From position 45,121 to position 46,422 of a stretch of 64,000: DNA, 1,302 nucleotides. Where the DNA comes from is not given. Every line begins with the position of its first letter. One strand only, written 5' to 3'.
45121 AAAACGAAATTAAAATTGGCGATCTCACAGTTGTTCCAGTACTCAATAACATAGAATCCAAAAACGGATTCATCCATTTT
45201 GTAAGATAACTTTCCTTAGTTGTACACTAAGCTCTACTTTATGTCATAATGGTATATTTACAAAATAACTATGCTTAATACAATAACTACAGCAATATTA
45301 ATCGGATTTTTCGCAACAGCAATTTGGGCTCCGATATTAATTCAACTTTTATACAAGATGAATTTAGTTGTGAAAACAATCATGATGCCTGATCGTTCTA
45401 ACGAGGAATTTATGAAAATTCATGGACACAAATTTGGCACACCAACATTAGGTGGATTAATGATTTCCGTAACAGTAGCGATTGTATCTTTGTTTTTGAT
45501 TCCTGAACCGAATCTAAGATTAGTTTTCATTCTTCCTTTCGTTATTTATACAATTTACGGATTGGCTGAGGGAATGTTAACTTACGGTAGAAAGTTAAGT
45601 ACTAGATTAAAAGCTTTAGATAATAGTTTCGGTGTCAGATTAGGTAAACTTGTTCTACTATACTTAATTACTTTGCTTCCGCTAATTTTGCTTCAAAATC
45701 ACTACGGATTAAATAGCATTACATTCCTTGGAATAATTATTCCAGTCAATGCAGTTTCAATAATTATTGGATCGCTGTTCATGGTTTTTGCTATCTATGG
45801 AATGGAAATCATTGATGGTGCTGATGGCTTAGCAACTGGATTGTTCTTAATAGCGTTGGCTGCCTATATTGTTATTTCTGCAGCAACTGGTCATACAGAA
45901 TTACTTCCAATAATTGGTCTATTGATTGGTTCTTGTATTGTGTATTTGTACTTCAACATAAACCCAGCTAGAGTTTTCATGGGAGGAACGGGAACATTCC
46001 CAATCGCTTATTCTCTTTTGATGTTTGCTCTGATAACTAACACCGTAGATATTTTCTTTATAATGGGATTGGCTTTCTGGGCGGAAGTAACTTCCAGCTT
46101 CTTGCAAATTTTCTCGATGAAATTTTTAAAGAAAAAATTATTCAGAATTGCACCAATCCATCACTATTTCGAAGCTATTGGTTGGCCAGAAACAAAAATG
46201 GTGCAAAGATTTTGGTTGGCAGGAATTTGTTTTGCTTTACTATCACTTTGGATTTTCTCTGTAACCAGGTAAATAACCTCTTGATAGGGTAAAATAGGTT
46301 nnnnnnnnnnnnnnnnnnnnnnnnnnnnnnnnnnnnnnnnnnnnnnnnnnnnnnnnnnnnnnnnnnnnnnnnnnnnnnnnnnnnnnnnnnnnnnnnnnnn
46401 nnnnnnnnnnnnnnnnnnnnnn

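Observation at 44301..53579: Cell-envelope glycopolymer operon: mraY-like transferase outside a dcw context, GT2, acyltransferase-3 fusion and a C39-like surface protein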

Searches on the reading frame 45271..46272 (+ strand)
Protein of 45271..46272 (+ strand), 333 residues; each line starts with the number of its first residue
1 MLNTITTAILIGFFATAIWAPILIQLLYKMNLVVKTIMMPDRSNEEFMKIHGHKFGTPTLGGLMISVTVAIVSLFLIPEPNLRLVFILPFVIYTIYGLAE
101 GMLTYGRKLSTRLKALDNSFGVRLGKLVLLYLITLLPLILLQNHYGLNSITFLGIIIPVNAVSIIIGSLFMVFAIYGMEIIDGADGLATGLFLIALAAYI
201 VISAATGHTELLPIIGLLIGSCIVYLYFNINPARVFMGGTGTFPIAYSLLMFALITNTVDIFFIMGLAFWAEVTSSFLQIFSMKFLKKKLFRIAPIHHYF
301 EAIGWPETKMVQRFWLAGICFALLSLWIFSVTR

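Call 4: search_protein_families(library=pfam, proteins=[window:45271-46272:+], max_evalue=0.01)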
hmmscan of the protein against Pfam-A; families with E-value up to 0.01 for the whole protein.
window:45271-46272:+ (333 aa): 1 family
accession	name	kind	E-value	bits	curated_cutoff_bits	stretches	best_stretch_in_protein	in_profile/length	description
PF00953.26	Glycos_transf_4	-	9.1e-17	61.9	27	1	126-255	28-158/160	Glycosyl transferase family 4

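Call 5: search_protein_families(library=ncbifam, proteins=[window:45271-46272:+], max_evalue=0.01)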
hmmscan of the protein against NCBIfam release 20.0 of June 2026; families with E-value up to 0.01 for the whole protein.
window:45271-46272:+ (333 aa): 3 families
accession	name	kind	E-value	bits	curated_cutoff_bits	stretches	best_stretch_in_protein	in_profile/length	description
TIGR00445.1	mraY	equivalog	6e-39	134.4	192.05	1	43-327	21-316/321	phospho-N-acetylmuramoyl-pentapeptide-transferase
NF053644.1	MraY_archaea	equivalog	2e-22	80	450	2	151-325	172-339/340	pseudomurein biosynthesis MraY family phospho-N-acetylmuramoyl-pentapeptide-transferase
TIGR02380.1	ECA_wecA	exception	0.00019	20.7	326.05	1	29-255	17-228/346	UDP-N-acetylglucosamine--undecaprenyl-phosphate N-acetylglucosaminephosphotransferase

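Call 9: find_encoding_contigs(protein=window:45271-46272:+, flank=10000, max_places=6)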
Protein window:45271-46272:+ (333 aa): 6 contigs read that carry it; 5 places shown.
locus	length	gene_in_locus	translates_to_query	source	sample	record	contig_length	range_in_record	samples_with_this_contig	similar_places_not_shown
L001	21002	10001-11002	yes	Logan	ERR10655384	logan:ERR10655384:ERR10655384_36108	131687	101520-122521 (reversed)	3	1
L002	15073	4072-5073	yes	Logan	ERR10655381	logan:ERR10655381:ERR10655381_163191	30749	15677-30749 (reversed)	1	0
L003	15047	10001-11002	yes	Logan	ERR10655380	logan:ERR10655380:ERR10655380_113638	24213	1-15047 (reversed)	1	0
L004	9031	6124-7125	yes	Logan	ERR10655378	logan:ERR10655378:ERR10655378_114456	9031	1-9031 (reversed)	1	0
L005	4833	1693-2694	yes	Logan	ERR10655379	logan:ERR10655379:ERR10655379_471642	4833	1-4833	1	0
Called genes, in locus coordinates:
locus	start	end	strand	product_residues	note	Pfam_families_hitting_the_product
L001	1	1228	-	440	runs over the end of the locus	PF01336:tRNA_anti-codon, PF00152:tRNA-synt_2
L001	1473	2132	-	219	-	-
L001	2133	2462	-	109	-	-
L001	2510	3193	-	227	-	-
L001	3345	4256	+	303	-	PF18723:HMUDK_hel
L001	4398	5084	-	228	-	-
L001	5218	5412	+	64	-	-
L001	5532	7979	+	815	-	PF01624:MutS_I, PF05188:MutS_II, PF05192:MutS_III, PF05190:MutS_IV, PF00488:MutS_V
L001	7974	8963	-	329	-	PF00403:HMA, PF13386:DsbD_2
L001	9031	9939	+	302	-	PF02469:Fasciclin (weak)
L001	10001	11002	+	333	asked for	PF00953:Glycos_transf_4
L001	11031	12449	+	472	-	-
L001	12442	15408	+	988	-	PF01757:Acyl_transf_3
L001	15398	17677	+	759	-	PF17964:Big_10 (faint), PF13205:Big_5, PF13529:Peptidase_C39_2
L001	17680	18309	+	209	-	-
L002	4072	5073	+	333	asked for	PF00953:Glycos_transf_4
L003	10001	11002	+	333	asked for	PF00953:Glycos_transf_4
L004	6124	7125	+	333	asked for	PF00953:Glycos_transf_4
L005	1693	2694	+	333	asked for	PF00953:Glycos_transf_4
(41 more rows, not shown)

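Call 11: find_homologous_proteins(query=window:45271-46272:+, max_evalue=0.00001)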
Query window:45271-46272:+ (333 aa): 823 proteins with E <= 0.00001 among 8000 candidates; the best 120 are listed.
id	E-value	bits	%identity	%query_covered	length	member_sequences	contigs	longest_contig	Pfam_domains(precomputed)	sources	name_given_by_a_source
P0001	6.1e-208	708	100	100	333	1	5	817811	PF00953.27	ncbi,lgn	-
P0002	1.0e-185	635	86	100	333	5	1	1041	PF00953.27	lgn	-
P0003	7.4e-168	576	80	100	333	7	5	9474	PF00953.27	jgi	jgi:phospho-N-acetylmuramoyl-pentapeptide-transferase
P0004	2.5e-163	561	76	100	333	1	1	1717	PF00953.27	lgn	-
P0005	2.9e-123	430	61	100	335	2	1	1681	PF00953.27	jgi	jgi:phospho-N-acetylmuramoyl-pentapeptide-transferase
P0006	1.6e-122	427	60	100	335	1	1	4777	PF00953.27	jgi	-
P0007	4.8e-122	426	57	100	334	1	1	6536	PF00953.27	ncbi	-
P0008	1.7e-121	424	61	100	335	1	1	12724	PF00953.27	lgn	-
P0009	2.3e-121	424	61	89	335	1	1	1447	PF00953.27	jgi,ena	-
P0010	5.6e-117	409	58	99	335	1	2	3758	PF00953.27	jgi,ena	-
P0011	6.7e-117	409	58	98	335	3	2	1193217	PF00953.27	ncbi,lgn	-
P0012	2.2e-116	407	60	97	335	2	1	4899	PF00953.27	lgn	-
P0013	4.0e-116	406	56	100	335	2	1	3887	PF00953.27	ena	-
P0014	6.8e-115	402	59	100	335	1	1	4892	PF00953.27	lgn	-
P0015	1.8e-114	401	58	95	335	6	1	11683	PF00953.27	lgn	-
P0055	1.1e-97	346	50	97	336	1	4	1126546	PF00953.27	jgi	jgi:phospho-N-acetylmuramoyl-pentapeptide-transferase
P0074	4.2e-74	268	42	100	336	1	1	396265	PF00953.27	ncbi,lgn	-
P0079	3.5e-57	213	39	94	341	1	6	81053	PF00953.27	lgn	-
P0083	3.3e-54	203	36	91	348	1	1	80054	PF00953.27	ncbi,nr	ncbi:hypothetical protein IT418_03210 [bacterium]|nr:hypothetical protein [bacterium]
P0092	6.6e-39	153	36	92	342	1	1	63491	PF00953.27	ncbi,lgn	-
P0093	1.4e-38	151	35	91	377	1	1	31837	PF00953.27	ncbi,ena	-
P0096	1.5e-37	148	35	92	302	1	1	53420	PF00953.27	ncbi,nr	ncbi:hypothetical protein HYV12_00125 [Candidatus Dojkabacteria bacterium]|nr:hypothetical protein [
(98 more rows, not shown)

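Call 13: search_solved_structures(query=window:45271-46272:+, max_evalue=0.001, show_alignments=3)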
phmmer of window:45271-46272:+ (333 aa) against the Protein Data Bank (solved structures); distinct sequences matched with E-value up to 0.001: 5.
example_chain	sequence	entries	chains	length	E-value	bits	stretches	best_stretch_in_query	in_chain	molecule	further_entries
5jnq_A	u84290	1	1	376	3.5e-27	99.2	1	4-319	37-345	Phospho-N-acetylmuramoyl-pentapeptide-transferase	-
8tlu_A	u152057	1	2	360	7.9e-24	88.1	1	49-328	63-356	Phospho-N-acetylmuramoyl-pentapeptide-transferase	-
8g01_A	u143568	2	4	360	8.8e-24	88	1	48-328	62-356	Phospho-N-acetylmuramoyl-pentapeptide-transferase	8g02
4j72_A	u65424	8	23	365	2.3e-22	83.3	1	7-327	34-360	Phospho-N-acetylmuramoyl-pentapeptide-transferase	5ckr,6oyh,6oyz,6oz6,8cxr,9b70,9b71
9zno_A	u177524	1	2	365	1.7e-20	77.2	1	7-327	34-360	Phospho-N-acetylmuramoyl-pentapeptide-transferase (MraY)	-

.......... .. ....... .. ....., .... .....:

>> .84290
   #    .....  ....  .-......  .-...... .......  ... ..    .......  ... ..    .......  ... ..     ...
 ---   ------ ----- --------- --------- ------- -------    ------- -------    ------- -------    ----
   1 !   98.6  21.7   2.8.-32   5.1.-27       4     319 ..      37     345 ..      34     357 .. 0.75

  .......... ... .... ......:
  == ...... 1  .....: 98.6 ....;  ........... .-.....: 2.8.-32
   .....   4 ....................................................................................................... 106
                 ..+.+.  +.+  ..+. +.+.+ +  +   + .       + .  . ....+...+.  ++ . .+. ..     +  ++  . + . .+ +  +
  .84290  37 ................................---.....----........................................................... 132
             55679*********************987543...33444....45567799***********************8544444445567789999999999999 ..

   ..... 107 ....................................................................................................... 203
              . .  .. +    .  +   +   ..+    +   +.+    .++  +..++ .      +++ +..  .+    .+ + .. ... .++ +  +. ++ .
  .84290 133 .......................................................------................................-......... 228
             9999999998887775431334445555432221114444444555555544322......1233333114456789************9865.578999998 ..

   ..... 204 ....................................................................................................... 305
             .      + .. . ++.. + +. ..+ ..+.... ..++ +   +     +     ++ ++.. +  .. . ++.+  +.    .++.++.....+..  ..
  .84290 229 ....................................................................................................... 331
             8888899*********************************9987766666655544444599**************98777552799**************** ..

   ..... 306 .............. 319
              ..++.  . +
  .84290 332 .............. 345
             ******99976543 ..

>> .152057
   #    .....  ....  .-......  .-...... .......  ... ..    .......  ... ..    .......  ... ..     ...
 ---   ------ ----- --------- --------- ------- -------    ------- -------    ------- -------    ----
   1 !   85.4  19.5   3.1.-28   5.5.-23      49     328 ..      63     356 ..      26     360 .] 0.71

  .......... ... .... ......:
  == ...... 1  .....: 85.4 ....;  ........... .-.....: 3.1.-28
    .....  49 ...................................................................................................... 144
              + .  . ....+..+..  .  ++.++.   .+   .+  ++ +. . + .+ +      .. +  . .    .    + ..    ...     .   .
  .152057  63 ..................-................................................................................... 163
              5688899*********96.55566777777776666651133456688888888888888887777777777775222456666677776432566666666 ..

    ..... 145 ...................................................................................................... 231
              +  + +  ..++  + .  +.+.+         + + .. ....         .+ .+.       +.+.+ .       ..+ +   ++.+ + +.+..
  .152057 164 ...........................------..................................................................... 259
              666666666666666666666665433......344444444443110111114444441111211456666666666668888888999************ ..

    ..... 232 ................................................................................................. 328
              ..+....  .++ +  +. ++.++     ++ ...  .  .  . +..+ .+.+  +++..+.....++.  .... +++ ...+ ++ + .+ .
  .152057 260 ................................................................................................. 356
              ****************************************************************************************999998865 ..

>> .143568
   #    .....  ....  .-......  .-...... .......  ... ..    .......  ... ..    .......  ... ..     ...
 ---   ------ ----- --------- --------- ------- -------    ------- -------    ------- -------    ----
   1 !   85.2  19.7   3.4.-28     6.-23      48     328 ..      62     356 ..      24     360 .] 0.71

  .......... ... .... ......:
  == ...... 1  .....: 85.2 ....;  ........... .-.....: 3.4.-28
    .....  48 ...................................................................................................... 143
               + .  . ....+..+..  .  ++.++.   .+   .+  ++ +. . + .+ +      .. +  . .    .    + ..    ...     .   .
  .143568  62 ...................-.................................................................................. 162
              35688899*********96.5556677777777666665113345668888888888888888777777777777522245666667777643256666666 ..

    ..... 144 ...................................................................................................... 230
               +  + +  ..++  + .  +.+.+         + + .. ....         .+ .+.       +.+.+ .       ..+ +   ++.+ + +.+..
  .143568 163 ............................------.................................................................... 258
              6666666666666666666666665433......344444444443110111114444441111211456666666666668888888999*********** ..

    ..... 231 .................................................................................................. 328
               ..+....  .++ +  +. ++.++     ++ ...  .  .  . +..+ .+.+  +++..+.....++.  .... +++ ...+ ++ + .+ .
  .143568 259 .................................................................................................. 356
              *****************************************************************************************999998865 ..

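Call 18: find_encoding_contigs(protein=P0011, flank=10000, max_places=2)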
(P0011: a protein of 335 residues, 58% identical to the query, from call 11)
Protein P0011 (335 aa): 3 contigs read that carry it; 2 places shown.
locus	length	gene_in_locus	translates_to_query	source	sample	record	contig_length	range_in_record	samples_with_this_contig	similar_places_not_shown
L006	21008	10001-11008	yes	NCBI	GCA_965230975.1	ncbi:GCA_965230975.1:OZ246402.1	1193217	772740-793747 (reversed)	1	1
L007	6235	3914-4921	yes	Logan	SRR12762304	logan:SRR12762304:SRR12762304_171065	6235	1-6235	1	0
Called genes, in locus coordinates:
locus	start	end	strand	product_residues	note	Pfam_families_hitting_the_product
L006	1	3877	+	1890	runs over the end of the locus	PF13472:Lipase_GDSL_2 (weak), PF01551:Peptidase_M23, PF09992:NAGPA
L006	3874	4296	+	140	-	-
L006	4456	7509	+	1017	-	PF07517:SecA_DEAD, PF01043:SecA_PP_bind, PF21090:P-loop_SecA, PF07516:SecA_SW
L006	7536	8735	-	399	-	PF00704:Glyco_hydro_18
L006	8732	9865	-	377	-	PF02646:RmuC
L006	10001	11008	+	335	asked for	PF00953:Glycos_transf_4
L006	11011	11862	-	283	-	-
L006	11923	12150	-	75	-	-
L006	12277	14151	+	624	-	PF00009:GTP_EFTU, PF03144:GTP_EFTU_D2, PF14492:EFG_III, PF16658:RF3_C (weak), PF00679:EFG_C, PF06421:LepA_C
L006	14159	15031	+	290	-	PF02518:HATPase_c (weak)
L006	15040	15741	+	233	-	PF00149:Metallophos, PF12850:Metallophos_2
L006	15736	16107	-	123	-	-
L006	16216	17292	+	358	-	PF03462:PCRF, PF00472:RF-1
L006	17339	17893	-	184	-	PF00072:Response_reg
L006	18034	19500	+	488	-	PF00749:tRNA-synt_1c, PF19269:Anticodon_2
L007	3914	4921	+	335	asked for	PF00953:Glycos_transf_4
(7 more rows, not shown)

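Call 19: find_encoding_contigs(protein=P0055, flank=10000, max_places=2)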
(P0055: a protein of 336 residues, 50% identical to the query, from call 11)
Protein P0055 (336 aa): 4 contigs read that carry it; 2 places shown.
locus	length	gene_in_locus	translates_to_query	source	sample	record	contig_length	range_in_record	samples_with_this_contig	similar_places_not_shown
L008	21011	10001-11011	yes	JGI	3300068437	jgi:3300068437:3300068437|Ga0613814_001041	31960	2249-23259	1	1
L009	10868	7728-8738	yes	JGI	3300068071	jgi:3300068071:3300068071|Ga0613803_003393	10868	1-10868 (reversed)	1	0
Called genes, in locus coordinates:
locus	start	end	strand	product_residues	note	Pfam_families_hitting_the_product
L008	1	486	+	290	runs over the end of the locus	PF13672:PP2C_2 (weak)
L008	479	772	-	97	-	PF04024:PspC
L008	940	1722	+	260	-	-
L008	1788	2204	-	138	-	-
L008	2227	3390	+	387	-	PF13439:Glyco_transf_4, PF13579:Glyco_trans_4_4, PF00534:Glycos_transf_1, PF13692:Glyco_trans_1_4, PF13524:Glyco_trans_1_2 (weak), PF20706:GT4-conflict (weak)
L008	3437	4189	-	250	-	-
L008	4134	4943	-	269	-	PF00398:RrnaAD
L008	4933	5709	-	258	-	PF12146:Hydrolase_4, PF00561:Abhydrolase_1, PF12697:Abhydrolase_6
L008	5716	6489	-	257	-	PF00561:Abhydrolase_1, PF12146:Hydrolase_4, PF12697:Abhydrolase_6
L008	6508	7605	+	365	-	PF16326:ABC_tran_CTD (faint), PF03462:PCRF, PF00472:RF-1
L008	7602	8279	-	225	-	-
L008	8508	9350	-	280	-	PF13462:Thioredoxin_4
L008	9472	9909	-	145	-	-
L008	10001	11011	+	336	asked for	PF00953:Glycos_transf_4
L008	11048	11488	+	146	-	-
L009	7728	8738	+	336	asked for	PF00953:Glycos_transf_4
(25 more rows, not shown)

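Call 20: find_encoding_contigs(protein=P0074, flank=10000, max_places=2)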
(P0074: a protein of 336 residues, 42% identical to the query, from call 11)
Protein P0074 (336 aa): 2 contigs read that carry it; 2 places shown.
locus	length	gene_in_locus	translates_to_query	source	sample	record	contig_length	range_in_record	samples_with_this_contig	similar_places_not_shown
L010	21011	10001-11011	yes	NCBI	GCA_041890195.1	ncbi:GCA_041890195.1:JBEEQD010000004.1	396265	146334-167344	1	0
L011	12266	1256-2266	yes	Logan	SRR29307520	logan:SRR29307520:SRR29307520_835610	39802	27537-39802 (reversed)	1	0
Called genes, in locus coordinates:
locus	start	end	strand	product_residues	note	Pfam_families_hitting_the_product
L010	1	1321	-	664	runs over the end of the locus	PF17191:RecG_wedge, PF22590:Cas3-like_C_2 (faint), PF00270:DEAD, PF04851:ResIII, PF00271:Helicase_C, PF19833:RecG_dom3_C (weak)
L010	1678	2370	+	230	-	PF01636:APH (faint), PF01163:RIO1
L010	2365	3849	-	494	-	PF13328:HD_4, PF01966:HD (faint), PF04607:RelA_SpoT, PF02824:TGS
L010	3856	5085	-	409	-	PF00579:tRNA-synt_1b, PF22421:SYY_C-terminal (weak), PF01479:S4 (weak)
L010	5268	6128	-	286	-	-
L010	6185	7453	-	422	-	PF03952:Enolase_N, PF00113:Enolase_C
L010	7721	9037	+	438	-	PF05496:RuvB_N, PF00158:Sigma54_activat (faint), PF00004:AAA, PF07724:AAA_2 (weak), PF07728:AAA_5, PF13173:AAA_14, PF16193:AAA_assoc_2, PF12002:MgsA_C, +2 more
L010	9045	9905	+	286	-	PF01026:TatD_DNase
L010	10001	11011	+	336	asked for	PF00953:Glycos_transf_4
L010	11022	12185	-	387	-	PF22025:ThiI_fer, PF02926:THUMP, PF02568:ThiI, PF06508:QueC (faint)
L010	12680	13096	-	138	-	-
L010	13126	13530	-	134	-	-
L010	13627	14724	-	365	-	PF02646:RmuC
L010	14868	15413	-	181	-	PF02677:QueH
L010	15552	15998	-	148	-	-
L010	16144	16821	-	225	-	PF11139:SfLAP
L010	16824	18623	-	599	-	PF00005:ABC_tran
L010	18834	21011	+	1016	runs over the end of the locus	-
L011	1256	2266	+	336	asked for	PF00953:Glycos_transf_4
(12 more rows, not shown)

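Call 22: find_encoding_contigs(protein=P0096, flank=10000, max_places=1)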
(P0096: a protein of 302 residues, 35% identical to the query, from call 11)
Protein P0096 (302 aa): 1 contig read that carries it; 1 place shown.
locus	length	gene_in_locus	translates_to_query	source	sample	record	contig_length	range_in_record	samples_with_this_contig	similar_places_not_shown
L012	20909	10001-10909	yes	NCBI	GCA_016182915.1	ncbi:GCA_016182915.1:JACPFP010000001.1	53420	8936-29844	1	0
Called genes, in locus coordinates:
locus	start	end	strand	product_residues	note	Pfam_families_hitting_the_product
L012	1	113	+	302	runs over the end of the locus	PF01209:Ubie_methyltran, PF13649:Methyltransf_25, PF13847:Methyltransf_31, PF08241:Methyltransf_11, PF08242:Methyltransf_12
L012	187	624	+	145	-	-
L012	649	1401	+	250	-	PF01975:SurE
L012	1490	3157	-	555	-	PF00496:SBP_bac_5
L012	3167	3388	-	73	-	PF03840:SecG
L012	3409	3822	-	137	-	PF04020:Phage_holin_4_2 (weak)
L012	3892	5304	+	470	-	PF00224:PK, PF02887:PK_C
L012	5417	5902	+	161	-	PF00293:NUDIX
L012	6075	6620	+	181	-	-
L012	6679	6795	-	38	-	PF21349:RUBY_RBDX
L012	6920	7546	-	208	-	PF13207:AAA_17 (weak), PF13189:Cytidylate_kin2 (weak), PF02224:Cytidylate_kin (weak)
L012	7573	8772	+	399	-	PF01098:FTSW_RODA_SPOVE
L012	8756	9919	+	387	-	PF03033:Glyco_transf_28, PF04101:Glyco_tran_28_C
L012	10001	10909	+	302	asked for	PF00953:Glycos_transf_4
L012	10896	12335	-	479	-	PF08245:Mur_ligase_M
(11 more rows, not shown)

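Call 37: find_related_loci(query=window:45271-46272:+, collection=genome_contigs, flank=10000)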
Query window:45271-46272:+ (333 aa) in genome_contigs; peptide patterns used: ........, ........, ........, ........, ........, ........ (x = any residue, [..] = any of these).
53 stretches matched a pattern; 10 encode a relative of the query (tblastn E <= 1e-3); 10 distinct loci.
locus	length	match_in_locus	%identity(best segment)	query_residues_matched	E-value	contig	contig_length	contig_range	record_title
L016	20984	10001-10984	85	6-333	0e+0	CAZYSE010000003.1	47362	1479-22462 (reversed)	MAG TPA_asm: uncultured Candidatus Saccharibacteria bacterium isolate SRP286056_co1_293 genome assembly, contig: NODE_74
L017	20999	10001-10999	79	1-333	2e-179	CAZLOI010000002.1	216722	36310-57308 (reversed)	MAG TPA_asm: uncultured Candidatus Saccharibacteria bacterium isolate binchicken_co179_42 genome assembly, contig: NODE_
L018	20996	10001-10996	58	1-329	3e-126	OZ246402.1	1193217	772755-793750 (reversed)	MAG: uncultured Candidatus Saccharibacteria bacterium isolate SRP286056_co1_47 genome assembly, chromosome: 1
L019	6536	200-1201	57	1-333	2e-125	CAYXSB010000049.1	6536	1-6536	MAG TPA_asm: uncultured Candidatus Saccharibacteria bacterium isolate SRP200132_co1_350 genome assembly, contig: NODE_22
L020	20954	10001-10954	56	16-333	2e-119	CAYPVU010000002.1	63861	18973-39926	MAG TPA_asm: uncultured Candidatus Saccharibacteria bacterium isolate binchicken_co23_219 genome assembly, contig: k141_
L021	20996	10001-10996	55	2-333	2e-119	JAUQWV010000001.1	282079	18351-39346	MAG: Candidatus Dojkabacteria bacterium isolate BIN12 contig_45074, whole genome shotgun sequence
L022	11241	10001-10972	54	10-333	3e-115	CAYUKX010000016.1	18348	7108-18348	MAG TPA_asm: uncultured Candidatus Saccharibacteria bacterium isolate SRP107338_co1_190 genome assembly, contig: NODE_30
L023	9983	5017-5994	56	8-333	1e-103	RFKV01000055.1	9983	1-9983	MAG: Candidatus Dojkabacteria bacterium isolate J137 k99_831728, whole genome shotgun sequence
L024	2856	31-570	66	154-333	2e-66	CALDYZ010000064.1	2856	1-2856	MAG: Candidatus Dojkabacteria bacterium isolate N1_Bin_METABAT__250_sub_1 genome assembly, contig: c_000000119400, whole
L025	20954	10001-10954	58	16-333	2e-123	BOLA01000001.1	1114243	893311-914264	Patescibacteria group bacterium BroJett037 DNA, sequence1, whole genome shotgun sequence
